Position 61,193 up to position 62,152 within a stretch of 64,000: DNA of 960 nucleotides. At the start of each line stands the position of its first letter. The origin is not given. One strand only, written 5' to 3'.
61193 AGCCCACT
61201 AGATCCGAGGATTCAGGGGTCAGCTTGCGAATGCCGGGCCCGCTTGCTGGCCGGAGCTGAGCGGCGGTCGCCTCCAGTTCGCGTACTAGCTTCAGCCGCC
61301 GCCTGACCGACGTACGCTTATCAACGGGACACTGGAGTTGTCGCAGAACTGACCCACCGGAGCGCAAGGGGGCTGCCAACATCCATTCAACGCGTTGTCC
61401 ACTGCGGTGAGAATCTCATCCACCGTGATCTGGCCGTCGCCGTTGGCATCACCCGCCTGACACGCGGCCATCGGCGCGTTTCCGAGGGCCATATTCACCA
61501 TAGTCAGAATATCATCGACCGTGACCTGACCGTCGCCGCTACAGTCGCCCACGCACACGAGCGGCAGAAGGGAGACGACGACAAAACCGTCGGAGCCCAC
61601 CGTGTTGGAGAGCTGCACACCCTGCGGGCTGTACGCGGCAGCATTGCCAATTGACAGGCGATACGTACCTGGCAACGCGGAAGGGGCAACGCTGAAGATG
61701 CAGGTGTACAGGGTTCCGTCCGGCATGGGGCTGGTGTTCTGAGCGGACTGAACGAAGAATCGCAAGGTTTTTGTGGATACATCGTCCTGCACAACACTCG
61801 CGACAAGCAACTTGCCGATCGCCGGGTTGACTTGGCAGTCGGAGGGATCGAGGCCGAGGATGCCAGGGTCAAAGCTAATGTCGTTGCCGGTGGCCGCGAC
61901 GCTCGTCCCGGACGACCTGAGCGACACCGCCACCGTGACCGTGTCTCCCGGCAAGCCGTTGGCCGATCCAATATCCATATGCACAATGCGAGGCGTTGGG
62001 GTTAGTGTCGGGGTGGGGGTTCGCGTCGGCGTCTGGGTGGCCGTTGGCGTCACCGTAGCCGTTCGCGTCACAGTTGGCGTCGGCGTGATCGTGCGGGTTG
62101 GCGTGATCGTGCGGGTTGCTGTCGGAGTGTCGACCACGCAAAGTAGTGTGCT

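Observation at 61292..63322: Cohesin-like domain plus dockerin-like repeats on a beta-helix surface protein, with dockerin repeats on further family members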

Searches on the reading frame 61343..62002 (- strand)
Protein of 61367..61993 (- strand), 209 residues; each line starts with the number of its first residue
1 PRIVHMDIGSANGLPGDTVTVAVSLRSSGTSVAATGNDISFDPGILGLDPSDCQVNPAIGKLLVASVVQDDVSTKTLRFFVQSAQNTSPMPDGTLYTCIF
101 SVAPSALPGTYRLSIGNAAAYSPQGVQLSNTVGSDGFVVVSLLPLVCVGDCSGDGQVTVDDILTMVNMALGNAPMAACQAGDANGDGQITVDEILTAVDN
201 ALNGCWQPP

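Call 12: find_homologous_proteins(query=window:61367-61993:-)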
Query seq(209 aa) (209 aa): 289 proteins with E <= 0.001 among 851 candidates; the best 120 are listed.
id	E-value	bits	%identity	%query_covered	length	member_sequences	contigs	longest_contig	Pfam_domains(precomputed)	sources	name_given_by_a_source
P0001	7.5e-83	296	74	93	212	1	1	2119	-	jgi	jgi:hypothetical protein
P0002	8.4e-62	227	58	97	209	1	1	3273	-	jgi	jgi:hypothetical protein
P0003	5.6e-60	221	59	89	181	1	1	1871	-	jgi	jgi:hypothetical protein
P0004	3.3e-59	219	73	67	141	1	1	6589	-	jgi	jgi:hypothetical protein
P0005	7.3e-46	175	53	79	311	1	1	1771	PF00963.25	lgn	-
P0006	1.3e-43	168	50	98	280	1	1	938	PF13405.13,PF13202.13,PF00036.39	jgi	jgi:hypothetical protein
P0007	8.9e-41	158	59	67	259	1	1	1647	PF00963.25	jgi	jgi:hypothetical protein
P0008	2.0e-39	154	63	59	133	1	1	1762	PF00963.25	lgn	-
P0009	1.1e-36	145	63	54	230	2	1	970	PF00127.27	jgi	jgi:plastocyanin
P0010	2.8e-36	144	62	53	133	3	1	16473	-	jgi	jgi:hypothetical protein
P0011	1.8e-28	118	70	31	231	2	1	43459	PF00963.25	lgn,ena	-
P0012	1.6e-27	115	77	29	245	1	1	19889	-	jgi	jgi:hypothetical protein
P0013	3.8e-27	114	40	97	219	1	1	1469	-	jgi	-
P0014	1.9e-25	108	65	29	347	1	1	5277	-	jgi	jgi:hypothetical protein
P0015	2.0e-25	108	73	28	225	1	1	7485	PF00963.25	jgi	jgi:hypothetical protein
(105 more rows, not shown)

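Call 13: search_solved_structures(query=window:61367-61993:-, max_evalue=10, show_alignments=2)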
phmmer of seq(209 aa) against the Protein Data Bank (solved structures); distinct sequences matched with E-value up to 10: 39.
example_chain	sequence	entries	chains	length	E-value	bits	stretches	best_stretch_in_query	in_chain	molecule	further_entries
3kcp_A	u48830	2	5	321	1.7e-05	28.4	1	4-145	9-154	Cellulosomal-scaffolding protein A | Cellulosome anchoring protein cohesin region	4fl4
2jnx_A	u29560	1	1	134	0.00035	24.1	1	144-195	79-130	Calcium binding protein 2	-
1nya_A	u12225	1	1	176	0.00073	23.1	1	146-199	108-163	Calerythrin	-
2zf9_A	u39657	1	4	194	0.0012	22.3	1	13-110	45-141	ScaE cell-surface anchored scaffoldin protein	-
2m7n_A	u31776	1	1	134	0.0018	21.8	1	142-195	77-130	Calcium-binding protein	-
1jfj_A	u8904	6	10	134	0.0018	21.8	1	142-195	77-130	CALCIUM-BINDING PROTEIN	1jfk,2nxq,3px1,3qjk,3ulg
5lxv_B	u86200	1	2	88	0.011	19.3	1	147-196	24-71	Carbohydrate-binding protein WP_009985128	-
2i18_A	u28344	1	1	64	0.022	18.2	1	143-195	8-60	Calcium-binding protein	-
6kg8_A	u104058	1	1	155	0.067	16.6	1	4-44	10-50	Probably cellulosomal scaffolding protein, secreted cellulose-binding and cohesin domain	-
6kgc_A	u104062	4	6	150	0.075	16.5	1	4-44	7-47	Probably cellulosomal scaffolding protein, secreted cellulose-binding and cohesin domain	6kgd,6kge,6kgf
5nrk_B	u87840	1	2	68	0.082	16.4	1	149-190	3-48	DocCel5: Type I dockerin repeat domain from A. cellulolyticus family 5 endoglucanase WP_01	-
2k0j_A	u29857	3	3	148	0.2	15.1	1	149-199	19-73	calmodulin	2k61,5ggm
1g1k_A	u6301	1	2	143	0.2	15.1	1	6-46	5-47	SCAFFOLDING PROTEIN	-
4e50_A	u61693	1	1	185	0.2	15.1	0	149-198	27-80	Calmodulin, Linker, IQ motif of Neurogranin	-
5nrm_B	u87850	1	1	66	0.22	14.9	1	149-194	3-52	DocCel5: Type I dockerin repeat domain from A. cellulolyticus family 5 endoglucanase WP_01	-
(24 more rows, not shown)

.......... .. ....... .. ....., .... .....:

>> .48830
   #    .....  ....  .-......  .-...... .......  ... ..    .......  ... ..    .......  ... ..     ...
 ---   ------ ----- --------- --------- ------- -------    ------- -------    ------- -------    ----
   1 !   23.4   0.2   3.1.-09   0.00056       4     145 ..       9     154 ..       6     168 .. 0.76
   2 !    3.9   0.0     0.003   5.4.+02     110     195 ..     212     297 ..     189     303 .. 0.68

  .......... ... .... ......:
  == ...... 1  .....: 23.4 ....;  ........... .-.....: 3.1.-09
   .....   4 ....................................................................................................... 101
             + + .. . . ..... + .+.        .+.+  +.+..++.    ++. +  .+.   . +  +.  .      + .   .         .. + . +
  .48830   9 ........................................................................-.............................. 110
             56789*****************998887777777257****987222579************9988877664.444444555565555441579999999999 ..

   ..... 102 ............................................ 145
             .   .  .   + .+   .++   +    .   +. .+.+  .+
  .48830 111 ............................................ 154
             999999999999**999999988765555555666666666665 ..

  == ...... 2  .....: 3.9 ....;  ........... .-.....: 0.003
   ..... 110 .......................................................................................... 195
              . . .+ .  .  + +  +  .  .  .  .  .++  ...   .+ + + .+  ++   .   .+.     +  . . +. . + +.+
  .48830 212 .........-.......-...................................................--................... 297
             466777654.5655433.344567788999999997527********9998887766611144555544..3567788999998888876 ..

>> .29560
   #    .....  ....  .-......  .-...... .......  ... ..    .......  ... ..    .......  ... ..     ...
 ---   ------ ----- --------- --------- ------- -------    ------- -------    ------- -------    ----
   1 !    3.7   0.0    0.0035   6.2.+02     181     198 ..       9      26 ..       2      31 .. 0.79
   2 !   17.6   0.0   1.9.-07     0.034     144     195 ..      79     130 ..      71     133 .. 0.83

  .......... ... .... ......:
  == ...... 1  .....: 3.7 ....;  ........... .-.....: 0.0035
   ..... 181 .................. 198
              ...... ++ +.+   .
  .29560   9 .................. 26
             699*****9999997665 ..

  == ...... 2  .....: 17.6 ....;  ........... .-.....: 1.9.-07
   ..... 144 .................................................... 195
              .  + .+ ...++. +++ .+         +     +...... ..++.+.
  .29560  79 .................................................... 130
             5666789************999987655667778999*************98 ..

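Call 30: predict_structure(alignment_id=A2)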
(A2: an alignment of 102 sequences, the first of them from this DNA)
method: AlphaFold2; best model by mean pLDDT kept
length: 220 residues; sequences in the alignment: 102
mean_pLDDT: 92.7   pTM: 0.71
mean pLDDT of the five models: 92.7, 92.3, 91.9, 91.9, 90.5
residues with pLDDT >= 90: 190; 70-90: 17; 50-70: 7; < 50: 6
segments of 3 or more residues with pLDDT < 50: 214-219
pLDDT, mean of each block of 10 residues (from residue 1): 92 94 97 97 98 97 97 96 94 98 97 97 97 97 81 93 97 97 93 95 87 48
secondary structure, 60 per line:
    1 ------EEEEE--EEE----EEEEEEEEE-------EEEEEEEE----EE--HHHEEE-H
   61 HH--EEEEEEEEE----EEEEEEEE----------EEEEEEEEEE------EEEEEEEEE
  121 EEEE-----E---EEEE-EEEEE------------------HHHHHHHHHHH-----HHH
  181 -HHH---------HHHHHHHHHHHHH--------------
elements in order: E7-11 E14-16 E21-29 E37-44 E56-58 E65-73 E78-85 E96-105 E112-124 E134-137 E139-143 H162-172 H194-206
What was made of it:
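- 61568..61990 (-): Type-I-like cohesin module, aa 445-585, with two clade-invariant cysteines (C496, C541). AF2 pLDDT 92.7 (call 30).
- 61295..61375 (-): 27-aa C-terminal tail after the dockerin (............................), no hydrophobic anchor. AF2 pLDDT is 48 in the last block of the model, which ends at aa 660 (call 30).
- On Cohesin (Pfam PF00963): AF2 pLDDT 92.7 with all-beta secondary structure (call 30).
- The AF2 two-domain model keeps pLDDT at 81 across the junction with pTM 0.71 (call 30).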

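Call 33: fold_search(model_id=the predicted structure, library=pdb)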
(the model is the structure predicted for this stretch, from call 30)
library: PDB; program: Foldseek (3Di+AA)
matches with E <= 10: 1888; with E <= 0.001: 162
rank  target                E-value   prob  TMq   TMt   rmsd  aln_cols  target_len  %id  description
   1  6kgc_A                3.8e-13  1.00  0.54  0.81   2.4       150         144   20  Crystal structure of CaDoc0917(R49D)-CaCohA2 complex at pH 5.4 (released 2020-07-08)
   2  6kgd_A                8.4e-13  1.00  0.55  0.81   2.5       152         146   20  Crystal structure of CaDoc0917(R49D)-CaCohA2 complex at pH 8.0 (released 2020-07-08)
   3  6kgf_A                1.5e-12  1.00  0.54  0.81   2.5       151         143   20  Crystal structure of CaDoc0917(R16D)-CaCohA2 complex at pH 8.2 (released 2020-07-08)
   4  2vn5_C                1.8e-12  1.00  0.54  0.78   3.1       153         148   18  The Clostridium cellulolyticum dockerin displays a dual binding mode for its cohesin partner (released 2008-05-20)
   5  6kgf_C                3.6e-12  1.00  0.55  0.81   2.8       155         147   19  Crystal structure of CaDoc0917(R16D)-CaCohA2 complex at pH 8.2 (released 2020-07-08)
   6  2vn5_A                3.8e-12  1.00  0.52  0.79   3.0       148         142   19  The Clostridium cellulolyticum dockerin displays a dual binding mode for its cohesin partner (released 2008-05-20)
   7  6kge_A                4.3e-12  1.00  0.53  0.81   2.7       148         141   20  Crystal structure of CaDoc0917(R16D)-CaCohA2 complex at pH 5.5 (released 2020-07-08)
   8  4fl4_C                6.5e-12  1.00  0.56  0.41   2.7       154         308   25  Scaffoldin conformation and dynamics revealed by a ternary complex from the Clostridium thermocellum cellulosome (released 2012-06-27)
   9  2vn6_A                8.3e-12  1.00  0.52  0.74   2.9       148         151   18  The Clostridium cellulolyticum dockerin displays a dual binding mode for its cohesin partner (released 2008-05-13)
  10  3kcp_A                8.3e-12  1.00  0.53  0.40   2.8       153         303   24  Crystal structure of interacting Clostridium thermocellum multimodular components (released 2010-02-09)
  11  4fl4_I                1.1e-11  1.00  0.53  0.39   3.5       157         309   23  Scaffoldin conformation and dynamics revealed by a ternary complex from the Clostridium thermocellum cellulosome (released 2012-06-27)
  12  1g1k_A                3.6e-11  1.00  0.53  0.78   2.8       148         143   18  COHESIN MODULE FROM THE CELLULOSOME OF CLOSTRIDIUM CELLULOLYTICUM (released 2000-11-22)
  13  4uyp_A                6.5e-11  1.00  0.51  0.75   3.3       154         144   19  High resolution structure of the third cohesin ScaC in complex with the ScaB dockerin with a mutation in the N-termina (released 2015-04-15)
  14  2xdh                  9.9e-11  1.00  0.50  0.76   3.1       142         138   17  Non-cellulosomal cohesin from the hyperthermophilic archaeon Archaeoglobus fulgidus (released 2010-05-26)
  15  4fl4_L                9.9e-11  1.00  0.52  0.38   3.5       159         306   23  Scaffoldin conformation and dynamics revealed by a ternary complex from the Clostridium thermocellum cellulosome (released 2012-06-27)
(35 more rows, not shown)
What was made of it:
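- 61568..61990 (-): Foldseek top 50 all cohesins, 6kgc_A E 3.8e-13, TM 0.81, rmsd 2.4 A (call 33).
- On Cohesin (Pfam PF00963): Foldseek top 50 PDB hits are all cohesins, best 6kgc_A E 3.8e-13, TM 0.81, rmsd 2.4 A (call 33).
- Closest known: Archaeoglobus fulgidus non-cellulosomal cohesin-dockerin proteins. Same: The cohesin fold matches (rank 14, E 9.9e-11, call 33).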

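Call 47: search_protein_families(library=ncbifam, proteins=[P0007], max_evalue=0.1)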
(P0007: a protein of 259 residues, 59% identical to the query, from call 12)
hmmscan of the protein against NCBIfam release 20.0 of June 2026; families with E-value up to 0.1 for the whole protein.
P0007 (259 aa): 0 families

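Call 56: search_protein_families(library=pfam, alignment_id=A6, max_evalue=0.0001)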
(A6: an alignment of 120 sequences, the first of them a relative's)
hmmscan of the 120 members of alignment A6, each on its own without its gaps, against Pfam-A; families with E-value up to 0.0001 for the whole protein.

A. member 1, P0001 (212 aa): 0 families

B. families by the number of members that match (of 120 scanned): 26 families (the first 25 are shown)
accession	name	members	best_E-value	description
PF00036.39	EF-hand_1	42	1.4e-07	EF hand domain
PF13202.12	EF-hand_5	23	4e-06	EF hand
PF13405.12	EF-hand_6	15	4.2e-06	EF-hand domain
PF00404.24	Dockerin_1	7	7.6e-09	Dockerin type I domain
PF15902.12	Sortilin-Vps10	5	2.7e-11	Sortilin, neurotensin receptor 3,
PF00963.24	Cohesin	5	1.4e-08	Cohesin domain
PF14522.11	Cytochrome_C7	4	1.4e-06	Cytochrome c7 and related cytochrome c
PF14537.11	Cytochrom_c3_2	4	3.7e-06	Cytochrome c3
PF22113.1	Mtrc-MtrF_II-IV_dom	4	9e-06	Outer membrane cytochrome MtrC/MtrF-like, domains II/IV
PF13517.12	FG-GAP_3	3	2.8e-17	FG-GAP-like repeat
PF13620.12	CarboxypepD_reg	3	1.4e-09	Carboxypeptidase regulatory-like domain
PF01839.29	FG-GAP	3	3.6e-08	FG-GAP repeat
PF00127.26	Copper-bind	2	2.7e-16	Copper binding proteins, plastocyanin/azurin family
PF14312.12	FG-GAP_2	2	3.1e-14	FG-GAP repeat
PF24684.1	Vgb_lyase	1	2.6e-26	Virginiamycin B lyase family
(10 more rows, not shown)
